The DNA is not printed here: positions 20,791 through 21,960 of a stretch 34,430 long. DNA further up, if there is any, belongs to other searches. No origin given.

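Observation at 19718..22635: Cytoplasmic three-gene module (MinD/ParA, dead KaiC/ArlH-like, signal-less SBP fold) divergently coupled to a type IV pilus motor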

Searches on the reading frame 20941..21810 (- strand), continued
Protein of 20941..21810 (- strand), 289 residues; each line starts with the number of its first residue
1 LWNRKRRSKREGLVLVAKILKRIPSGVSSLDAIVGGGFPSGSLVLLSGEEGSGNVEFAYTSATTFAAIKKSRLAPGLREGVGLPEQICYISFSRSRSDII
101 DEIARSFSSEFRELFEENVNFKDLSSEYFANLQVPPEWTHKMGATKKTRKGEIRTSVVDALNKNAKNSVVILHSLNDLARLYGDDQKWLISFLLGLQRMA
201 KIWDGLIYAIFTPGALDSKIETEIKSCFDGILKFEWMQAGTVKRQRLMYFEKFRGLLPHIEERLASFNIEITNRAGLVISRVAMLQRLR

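Call 16: search_protein_families(library=pfam, proteins=[L055:4143-7004:+, L055:7776-9179:-, L055:9242-9964:+, L055:9992-10891:+, L055:10888-11364:+, L055:11430-12551:+, L055:12600-14471:+, L055:14440-15450:-], max_evalue=0.01)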
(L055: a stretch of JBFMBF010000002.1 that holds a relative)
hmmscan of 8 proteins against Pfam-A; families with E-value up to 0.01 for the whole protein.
L055:4143-7004:+ (953 aa): 8 families
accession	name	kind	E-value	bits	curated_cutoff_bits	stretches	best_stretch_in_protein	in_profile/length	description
PF00270.35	DEAD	-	9.1e-38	130.1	26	1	29-198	3-164/167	DEAD/DEAH box helicase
PF08494.16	DEAD_assoc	-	7.5e-27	94.8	23.5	1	619-792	1-190/191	DEAD/H associated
PF00271.37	Helicase_C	-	1.7e-19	70.5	23.5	1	254-357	4-107/110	Helicase conserved C-terminal domain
PF19306.5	WH_Lhr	-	1.2e-16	60.9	27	1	387-542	4-161/168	Large helicase-related protein, winged helix domain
PF04851.21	ResIII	-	6.7e-07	29.8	22.5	1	28-195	6-162/164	Type III restriction enzyme, res subunit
PF09723.15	Zn_ribbon_8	-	2.1e-05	24.9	34.4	1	831-861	6-36/41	Zinc ribbon domain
PF13245.12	AAA_19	-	0.0075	16.9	25.1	0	30-94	1-61/134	AAA domain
PF13439.12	Glyco_transf_4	-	0.0078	16.7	28.5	0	222-324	19-142/170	Glycosyltransferase Family 4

L055:7776-9179:- (467 aa): 3 families
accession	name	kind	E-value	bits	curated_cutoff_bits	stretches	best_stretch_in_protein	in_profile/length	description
PF09249.16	tRNA_NucTransf2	-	1.2e-38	132.3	27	1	158-274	2-113/113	tRNA nucleotidyltransferase, second domain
PF21133.2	CAA_C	-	1e-32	113.2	22.2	1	293-439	1-144/144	CCA-adding enzyme, C-terminal domain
PF01909.29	NTP_transf_2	-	9e-13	48.9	21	1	38-141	5-91/93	Nucleotidyltransferase domain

L055:9242-9964:+ (240 aa): 8 families
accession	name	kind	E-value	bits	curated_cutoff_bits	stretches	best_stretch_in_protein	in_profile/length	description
PF10609.15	ParA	-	9.1e-23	81.4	27.1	2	5-62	4-61/246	NUBPL iron-transfer P-loop NTPase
PF13614.12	AAA_31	-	6.7e-20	72.2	27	1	5-154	2-160/177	AAA domain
PF01656.29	CbiA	-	3.4e-18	66.2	25.4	1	7-216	1-123/125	CobQ/CobB/MinD/ParA nucleotide binding domain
PF06564.18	CBP_BcsQ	-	3.5e-12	46.8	21.3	1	6-237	3-232/234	Cellulose biosynthesis protein BcsQ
PF00142.24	Fer4_NifH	-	9.6e-08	32.3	25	1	13-54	8-49/271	4Fe-4S iron sulfur cluster binding proteins, NifH/frxC family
PF02374.21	ArsA_ATPase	-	8.2e-07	29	24.3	1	11-44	7-40/305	Anion-transporting ATPase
PF09140.17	MipZ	-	0.00012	21.9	20.7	1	6-138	2-126/262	ATPase MipZ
PF07015.17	VirC1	-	0.0099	15.7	24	0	6-42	3-39/231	VirC1 protein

L055:9992-10891:+ (299 aa): 2 families
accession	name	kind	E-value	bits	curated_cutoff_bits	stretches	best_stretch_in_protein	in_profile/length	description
PF05625.17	PAXNEB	-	0.00028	20.5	28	1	6-43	18-55/366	PAXNEB protein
PF06745.19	ATPase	-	0.0057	16.5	26.6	0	7-38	1-32/231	KaiC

L055:10888-11364:+ (158 aa): 1 family
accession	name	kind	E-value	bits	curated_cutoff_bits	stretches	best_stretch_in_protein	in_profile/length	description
PF07790.16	Pilin_N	-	1.6e-06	29.3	25.2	1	5-71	1-66/78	Archaeal Type IV pilin, N-terminal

L055:11430-12551:+ (373 aa): 0 families

L055:12600-14471:+ (623 aa): 4 families
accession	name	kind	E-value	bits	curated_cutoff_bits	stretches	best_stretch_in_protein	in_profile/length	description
PF00750.26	tRNA-synt_1d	-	4.5e-38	131.5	23.3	2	114-335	4-221/349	tRNA synthetases class I (R), catalytic domain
PF05746.21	DALR_1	-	1.7e-33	115.6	22.3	1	508-623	1-117/117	DALR anticodon binding domain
PF03485.21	Arg_tRNA_synt_N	-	2.1e-15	57.5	21.5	1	26-102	8-85/85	Arginyl tRNA synthetase N terminal domain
PF01406.26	tRNA-synt_1e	-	0.0023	17.8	27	1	143-186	21-64/301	tRNA synthetases class I (C) catalytic domain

L055:14440-15450:- (336 aa): 3 families
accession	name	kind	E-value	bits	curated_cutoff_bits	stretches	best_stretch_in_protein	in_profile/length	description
PF13483.12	Lactamase_B_3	-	1.8e-07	31.7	24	1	29-210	11-126/160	Beta-lactamase superfamily domain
PF00753.33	Lactamase_B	-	5.6e-06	26.9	22.7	1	26-88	7-57/196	Metallo-beta-lactamase superfamily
PF12706.13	Lactamase_B_2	-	6.9e-05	23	27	1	36-196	2-144/200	Beta-lactamase superfamily domain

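Call 17: search_protein_families(library=pfam, proteins=[L007:3022-5010:-, L007:5351-5887:-, L007:5975-6664:-, L007:6160-8103:-, L007:8100-9710:-, L007:9980-10816:+, L007:10828-11508:+, L007:11509-11823:+, L007:12100-12633:-, L007:12990-14282:-], max_evalue=0.01)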
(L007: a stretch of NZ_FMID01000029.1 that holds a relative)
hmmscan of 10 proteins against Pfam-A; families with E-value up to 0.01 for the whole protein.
L007:3022-5010:- (662 aa): 1 family
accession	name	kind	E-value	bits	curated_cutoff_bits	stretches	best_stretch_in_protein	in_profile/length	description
PF01496.24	V_ATPase_I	-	3e-31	108.7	30.7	2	274-421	300-460/815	V-type ATPase 116kDa subunit family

L007:5351-5887:- (178 aa): 0 families

L007:5975-6664:- (229 aa): 0 families

L007:6160-8103:- (647 aa): 1 family
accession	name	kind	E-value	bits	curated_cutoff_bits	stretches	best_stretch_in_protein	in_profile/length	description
PF00482.28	T2SSF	-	2.2e-31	108.8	25.2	2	439-564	1-123/125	Type II secretion system (T2SS), protein F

L007:8100-9710:- (536 aa): 3 families
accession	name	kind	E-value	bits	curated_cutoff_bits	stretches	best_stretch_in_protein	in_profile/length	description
PF00437.27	T2SSE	-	1.3e-32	113.3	24.9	1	209-477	66-322/370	Type II/IV secretion system protein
PF23989.1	PilB3_C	-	1.3e-07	32.1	27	1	459-524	2-66/83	PilB3-like, C-terminal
PF23990.1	PilB3_N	-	0.0058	17.2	27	0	17-79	41-100/101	PilB3-like, N-terminal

L007:9980-10816:+ (278 aa): 2 families
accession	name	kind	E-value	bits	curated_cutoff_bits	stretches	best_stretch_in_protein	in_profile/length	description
PF06745.19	ATPase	-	9.7e-08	32.1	26.6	1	9-46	1-38/231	KaiC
PF13481.12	AAA_25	-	0.00028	21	27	0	141-199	129-185/195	AAA domain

L007:10828-11508:+ (226 aa): 11 families
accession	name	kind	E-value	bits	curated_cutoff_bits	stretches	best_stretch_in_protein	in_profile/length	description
PF06745.19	ATPase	-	3.3e-53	180.9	26.6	1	3-222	3-229/231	KaiC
PF13481.12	AAA_25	-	1.9e-09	37.9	27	1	14-152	27-187/195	AAA domain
PF03796.21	DnaB_C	-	1.7e-05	24.8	27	1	3-66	4-67/255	DnaB-like helicase C terminal domain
PF20720.3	nSTAND3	-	2e-05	24.8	27.2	1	17-78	15-73/155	Novel STAND NTPase 3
PF07088.17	GvpD_P-loop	-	8.2e-05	23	24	1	24-193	15-188/189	GvpD gas vesicle protein, P-loop domain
PF01695.23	IstB_IS21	-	0.00011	22.2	24.1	1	23-64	96-137/238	IstB-like ATP binding protein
PF13173.12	AAA_14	-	0.00013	22.4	27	1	19-64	2-46/129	AAA domain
PF13479.12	AAA_24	-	0.00047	20.5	27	1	22-136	5-91/195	AAA domain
PF14417.12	MEDS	-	0.0021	18.3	29.8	1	34-94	15-75/161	MEDS: MEthanogen/methylotroph, DcmR Sensory domain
PF05625.17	PAXNEB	-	0.0048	16.4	28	0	2-62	20-82/366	PAXNEB protein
PF08423.17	Rad51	-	0.0069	16.1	22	1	3-39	10-46/244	Rad51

L007:11509-11823:+ (104 aa): 0 families

L007:12100-12633:- (177 aa): 0 families

L007:12990-14282:- (430 aa): 3 families
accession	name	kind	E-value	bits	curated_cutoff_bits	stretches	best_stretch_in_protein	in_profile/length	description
PF19289.4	PmbA_TldD_3rd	-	4.4e-65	219.4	22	1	214-429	1-220/220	PmbA/TldA metallopeptidase C-terminal domain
PF01523.21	PmbA_TldD_1st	-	3.5e-09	37.1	20.9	1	21-81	1-63/65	PmbA/TldA metallopeptidase domain 1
PF19290.4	PmbA_TldD_2nd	-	6.2e-07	30.3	20.9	1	115-207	8-109/109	PmbA/TldA metallopeptidase central domain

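Call 37: search_solved_structures(query=window:20941-21810:-, max_evalue=1, show_alignments=2)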
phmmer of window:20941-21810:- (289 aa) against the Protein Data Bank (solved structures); distinct sequences matched with E-value up to 1: 77 (the best 60 are shown).
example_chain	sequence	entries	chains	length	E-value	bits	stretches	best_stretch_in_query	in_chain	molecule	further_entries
8zn5_B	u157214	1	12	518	4.5e-07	32.8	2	19-59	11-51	KaiC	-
7dy1_A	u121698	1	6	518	1.5e-06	31.1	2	20-59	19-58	Circadian clock protein kinase KaiC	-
5jwq_A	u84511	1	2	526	1.5e-06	31.1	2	20-59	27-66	Circadian clock protein kinase KaiC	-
4o0m_A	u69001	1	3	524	1.5e-06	31.1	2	20-59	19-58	Circadian clock protein kinase KaiC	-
8zn6_F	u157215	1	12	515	5.7e-06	29.2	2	20-58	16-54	KaiC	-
8db3_A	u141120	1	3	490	7.1e-06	28.9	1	21-62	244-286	Circadian clock protein KaiC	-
2w0m_A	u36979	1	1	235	8e-06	28.7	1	20-279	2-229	SSO2452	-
8dba_A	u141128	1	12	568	8.2e-06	28.6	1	21-62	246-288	Circadian clock protein KaiC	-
8fwi_A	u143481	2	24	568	8.4e-06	28.6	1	21-62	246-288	Circadian clock protein KaiC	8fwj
8zn7_D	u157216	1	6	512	8.4e-06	28.6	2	20-58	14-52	KaiC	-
8jon_A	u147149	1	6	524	3.3e-05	26.7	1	22-55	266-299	Circadian clock oscillator protein KaiC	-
5jec_A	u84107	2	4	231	4.8e-05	26.1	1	20-117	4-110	DNA repair and recombination protein RadA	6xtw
2zts_A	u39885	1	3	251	0.00012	24.9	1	18-59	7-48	Putative uncharacterized protein PH0186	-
7x1y_A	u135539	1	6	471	0.0014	21.3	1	22-56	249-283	Circadian clock oscillator protein KaiC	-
7x1z_A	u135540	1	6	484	0.0015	21.2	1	22-56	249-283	Circadian clock oscillator protein KaiC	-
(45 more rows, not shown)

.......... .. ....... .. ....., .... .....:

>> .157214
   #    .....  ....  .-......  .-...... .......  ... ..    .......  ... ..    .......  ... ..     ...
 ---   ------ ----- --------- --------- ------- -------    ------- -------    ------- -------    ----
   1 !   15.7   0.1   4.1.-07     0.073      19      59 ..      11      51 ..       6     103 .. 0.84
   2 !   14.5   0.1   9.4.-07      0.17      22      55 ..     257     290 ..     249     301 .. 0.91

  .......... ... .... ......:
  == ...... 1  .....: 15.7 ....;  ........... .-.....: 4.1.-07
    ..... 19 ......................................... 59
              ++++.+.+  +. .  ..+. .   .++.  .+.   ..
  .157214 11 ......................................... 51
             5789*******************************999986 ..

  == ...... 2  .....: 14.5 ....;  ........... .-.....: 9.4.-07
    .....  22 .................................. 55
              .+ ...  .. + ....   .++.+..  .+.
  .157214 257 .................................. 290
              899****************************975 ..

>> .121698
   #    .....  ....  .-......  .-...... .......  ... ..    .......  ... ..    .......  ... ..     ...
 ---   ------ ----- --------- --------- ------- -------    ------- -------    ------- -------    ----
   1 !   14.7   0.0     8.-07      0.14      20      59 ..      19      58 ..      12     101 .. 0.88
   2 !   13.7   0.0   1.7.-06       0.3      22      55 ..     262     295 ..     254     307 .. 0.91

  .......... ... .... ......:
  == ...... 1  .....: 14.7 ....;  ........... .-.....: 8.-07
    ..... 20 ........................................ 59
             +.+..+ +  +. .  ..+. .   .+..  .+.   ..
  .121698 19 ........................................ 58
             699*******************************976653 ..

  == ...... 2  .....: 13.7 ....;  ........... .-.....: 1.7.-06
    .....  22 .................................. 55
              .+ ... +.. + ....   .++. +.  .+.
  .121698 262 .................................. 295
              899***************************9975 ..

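Call 52: search_protein_families(library=pfam, alignment_id=A4, max_evalue=0.01)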
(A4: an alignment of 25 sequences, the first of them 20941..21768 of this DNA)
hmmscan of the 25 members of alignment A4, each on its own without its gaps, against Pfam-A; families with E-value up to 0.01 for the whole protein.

A. member 1, window:20941-21768:- (275 aa): 2 families
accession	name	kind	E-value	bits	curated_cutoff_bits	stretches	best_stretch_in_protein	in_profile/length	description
PF06745.19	ATPase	-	1.1e-08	35.1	26.6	1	9-265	1-226/231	KaiC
PF05625.17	PAXNEB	-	0.00013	21.6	28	0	11-51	21-58/366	PAXNEB protein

B. families by the number of members that match (of 25 scanned): 6 families
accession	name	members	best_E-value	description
PF06745.19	ATPase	25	2.2e-11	KaiC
PF05625.17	PAXNEB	15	2.7e-06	PAXNEB protein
PF08423.17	Rad51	14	0.00021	Rad51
PF13481.12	AAA_25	10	4.4e-06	AAA domain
PF23442.1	DUF7125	2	0.0033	Family of unknown function (DUF7125)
PF03796.21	DnaB_C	1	0.00068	DnaB-like helicase C terminal domain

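Call 53: find_encoding_contigs(protein=P0013, flank=7000, max_places=1)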
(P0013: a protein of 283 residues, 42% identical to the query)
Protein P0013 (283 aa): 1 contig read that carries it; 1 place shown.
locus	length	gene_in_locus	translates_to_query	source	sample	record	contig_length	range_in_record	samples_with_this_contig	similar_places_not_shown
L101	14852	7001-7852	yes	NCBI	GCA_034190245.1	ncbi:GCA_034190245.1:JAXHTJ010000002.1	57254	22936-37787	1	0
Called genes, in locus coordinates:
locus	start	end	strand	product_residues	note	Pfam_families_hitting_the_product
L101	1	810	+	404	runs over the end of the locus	PF03453:MoeA_N, PF00994:MoCF_biosynth, PF03454:MoeA_C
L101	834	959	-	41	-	-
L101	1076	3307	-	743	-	-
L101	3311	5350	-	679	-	PF00482:T2SSF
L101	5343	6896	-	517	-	PF23990:PilB3_N, PF00437:T2SSE, PF27713:UCP018868 (weak), PF23989:PilB3_C (weak)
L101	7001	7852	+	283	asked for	PF06745:ATPase (faint), PF23442:DUF7125 (faint)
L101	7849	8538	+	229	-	PF00154:RecA_N (weak), PF06745:ATPase, PF13481:AAA_25, PF23442:DUF7125, PF13173:AAA_14 (weak)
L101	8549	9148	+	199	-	PF24336:DUF7504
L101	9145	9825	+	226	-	PF06745:ATPase, PF23442:DUF7125, PF01637:ATPase_2 (weak), PF07088:GvpD_P-loop (weak)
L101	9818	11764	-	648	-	PF00072:Response_reg, PF00989:PAS (weak), PF13426:PAS_9, PF00989:PAS, PF13188:PAS_8 (weak), PF13426:PAS_9, PF08447:PAS_3, PF02518:HATPase_c, +2 more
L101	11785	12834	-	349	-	PF00512:HisKA (faint), PF02518:HATPase_c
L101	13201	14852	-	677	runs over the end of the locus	PF00072:Response_reg, PF13426:PAS_9 (weak), PF08447:PAS_3, PF00989:PAS, PF08448:PAS_4, PF13188:PAS_8, PF13426:PAS_9, PF05763:DUF835, +1 more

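Call 54: find_encoding_contigs(protein=P0086, flank=7000, max_places=1)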
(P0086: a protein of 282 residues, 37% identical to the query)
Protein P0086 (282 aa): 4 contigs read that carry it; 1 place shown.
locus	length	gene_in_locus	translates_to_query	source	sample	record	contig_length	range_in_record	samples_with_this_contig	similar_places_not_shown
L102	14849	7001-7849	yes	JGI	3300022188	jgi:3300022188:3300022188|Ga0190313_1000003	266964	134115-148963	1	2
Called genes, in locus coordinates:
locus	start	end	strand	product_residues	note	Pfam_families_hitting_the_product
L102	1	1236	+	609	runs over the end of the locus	PF02874:ATP-synt_ab_N, PF16886:ATP-synt_ab_Xtn, PF00006:ATP-synt_ab, PF22919:ATP-synt_VA_C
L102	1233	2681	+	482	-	PF02874:ATP-synt_ab_N, PF00006:ATP-synt_ab, PF22919:ATP-synt_VA_C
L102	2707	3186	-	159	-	PF00383:dCMP_cyt_deam_1, PF14437:MafB19-deam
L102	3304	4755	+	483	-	PF00324:AA_permease, PF13520:AA_permease_2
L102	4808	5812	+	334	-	PF17835:NOG1_N, PF01926:MMR_HSR1, PF02421:FeoB_N, PF06858:NOG1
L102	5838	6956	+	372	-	PF05559:DUF763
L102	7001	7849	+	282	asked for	PF23442:DUF7125 (faint), PF06745:ATPase (faint)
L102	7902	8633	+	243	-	PF13481:AAA_25 (faint), PF06745:ATPase, PF23442:DUF7125, PF07088:GvpD_P-loop (weak)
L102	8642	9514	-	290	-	PF00892:EamA, PF03151:TPT (faint), PF00892:EamA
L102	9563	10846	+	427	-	PF01946:Thi4 (weak), PF01266:DAO (weak), PF01494:FAD_binding_3, PF05834:Lycopene_cycl (faint)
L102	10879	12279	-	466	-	PF13432:TPR_16, PF00515:TPR_1, PF07719:TPR_2, PF13414:TPR_11, PF13424:TPR_12, PF00515:TPR_1, PF13414:TPR_11, PF00515:TPR_1, +23 more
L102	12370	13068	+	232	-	PF01351:RNase_HII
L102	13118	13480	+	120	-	PF02036:SCP2, PF14864:Alkyl_sulf_C (weak)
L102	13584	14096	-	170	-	-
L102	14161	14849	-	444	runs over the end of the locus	PF01142:TruD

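Call 55: find_encoding_contigs(protein=P0005, flank=7000, max_places=1)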
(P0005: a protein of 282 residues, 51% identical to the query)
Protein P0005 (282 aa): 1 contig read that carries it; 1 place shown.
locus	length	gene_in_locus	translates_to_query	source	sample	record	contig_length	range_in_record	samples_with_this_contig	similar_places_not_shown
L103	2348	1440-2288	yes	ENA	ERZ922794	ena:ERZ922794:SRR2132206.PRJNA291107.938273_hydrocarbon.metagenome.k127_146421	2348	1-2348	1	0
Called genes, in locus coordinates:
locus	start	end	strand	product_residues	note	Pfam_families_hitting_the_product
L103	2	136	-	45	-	?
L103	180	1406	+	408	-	PF01547:SBP_bac_1, PF13416:SBP_bac_8, PF13531:SBP_bac_11 (faint)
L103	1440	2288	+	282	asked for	PF06745:ATPase (weak)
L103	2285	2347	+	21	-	?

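Call 59: predict_structure(alignment_id=A4)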
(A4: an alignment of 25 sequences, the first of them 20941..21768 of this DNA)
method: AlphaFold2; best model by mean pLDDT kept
length: 275 residues; sequences in the alignment: 25
mean_pLDDT: 85.6   pTM: 0.87
mean pLDDT of the five models: 85.6, 85.6, 85.0, 84.5, 83.4
residues with pLDDT >= 90: 172; 70-90: 59; 50-70: 28; < 50: 16
segments of 3 or more residues with pLDDT < 50: 1-3, 128-133, 270-275
pLDDT, mean of each block of 10 residues (from residue 1): 70 90 93 95 96 79 75 95 96 93 95 83 61 61 94 97 87 92 96 96 93 96 88 90 58 87 78 37
secondary structure, 60 per line:
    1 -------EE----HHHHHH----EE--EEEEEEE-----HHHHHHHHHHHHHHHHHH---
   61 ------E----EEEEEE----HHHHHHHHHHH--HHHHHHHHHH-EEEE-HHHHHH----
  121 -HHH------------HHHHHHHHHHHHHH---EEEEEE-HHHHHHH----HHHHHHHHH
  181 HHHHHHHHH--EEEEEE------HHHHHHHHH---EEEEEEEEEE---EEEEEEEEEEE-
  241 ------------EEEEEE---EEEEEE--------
elements in order: H14-19 E28-34 H40-57 E72-77 H82-92 H95-104 E106-109 H111-116 H137-150 E154-159 H161-167 H172-189 E192-197 H204-212 E216-225 E229-239 E253-258 E262-267

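Call 62: fold_search(model_id=the predicted structure, library=pdb)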
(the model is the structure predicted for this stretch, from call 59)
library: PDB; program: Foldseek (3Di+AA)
matches with E <= 10: 1698; with E <= 0.001: 1157
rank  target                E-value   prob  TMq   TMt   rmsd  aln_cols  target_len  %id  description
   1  2w0m                  3.5e-15  1.00  0.64  0.78   4.7       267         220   20  Crystal Structure of sso2452 from Sulfolobus solfataricus P2 (released 2009-05-19)
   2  7s65_B                2.2e-14  1.00  0.65  0.40   3.6       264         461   19  Compressed conformation of nighttime state KaiC (released 2021-09-22)
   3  2zts_A                2.3e-14  1.00  0.63  0.78   4.4       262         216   19  Crystal structure of KaiC-like protein PH0186 from hyperthermophilic archaea Pyrococcus horikoshii OT3 (released 2009-03-24)
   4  8zn5_I                6.1e-14  1.00  0.68  0.43   5.0       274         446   20  Crystal Structure of Designed Clock Protein KaiC (released 2025-04-16)
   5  4tlb_E                6.1e-14  1.00  0.65  0.77   4.4       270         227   16  Crystal structure of N-terminal C1 domain of KaiC (released 2015-07-01)
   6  4tl7_E                8.7e-14  1.00  0.67  0.79   4.2       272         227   17  Crystal structure of N-terminal C1 domain of KaiC (released 2015-07-01)
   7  4tl7_D                8.7e-14  1.00  0.66  0.78   4.2       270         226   17  Crystal structure of N-terminal C1 domain of KaiC (released 2015-07-01)
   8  4tl7_C                1.3e-13  1.00  0.66  0.79   3.9       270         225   17  Crystal structure of N-terminal C1 domain of KaiC (released 2015-07-01)
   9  8zn5_L                1.3e-13  1.00  0.64  0.42   4.3       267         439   19  Crystal Structure of Designed Clock Protein KaiC (released 2025-04-16)
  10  4tla_B                1.4e-13  1.00  0.63  0.79   4.4       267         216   17  Crystal structure of N-terminal C1 domain of KaiC (released 2015-07-01)
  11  2zts_C                1.4e-13  1.00  0.64  0.76   5.1       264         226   17  Crystal structure of KaiC-like protein PH0186 from hyperthermophilic archaea Pyrococcus horikoshii OT3 (released 2009-03-24)
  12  5n8y_A                1.4e-13  1.00  0.66  0.40   5.0       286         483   17  KaiCBA circadian clock backbone model based on a Cryo-EM density (released 2017-03-29)
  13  4tl7_A                1.5e-13  1.00  0.67  0.80   3.8       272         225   17  Crystal structure of N-terminal C1 domain of KaiC (released 2015-07-01)
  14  4tl6_B                1.5e-13  1.00  0.65  0.78   4.2       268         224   17  Crystal structure of N-terminal domain of KaiC (released 2015-07-01)
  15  4dug_D                1.5e-13  1.00  0.68  0.39   4.0       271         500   18  Crystal Structure of Circadian Clock Protein KaiC E318A Mutant (released 2012-03-14)
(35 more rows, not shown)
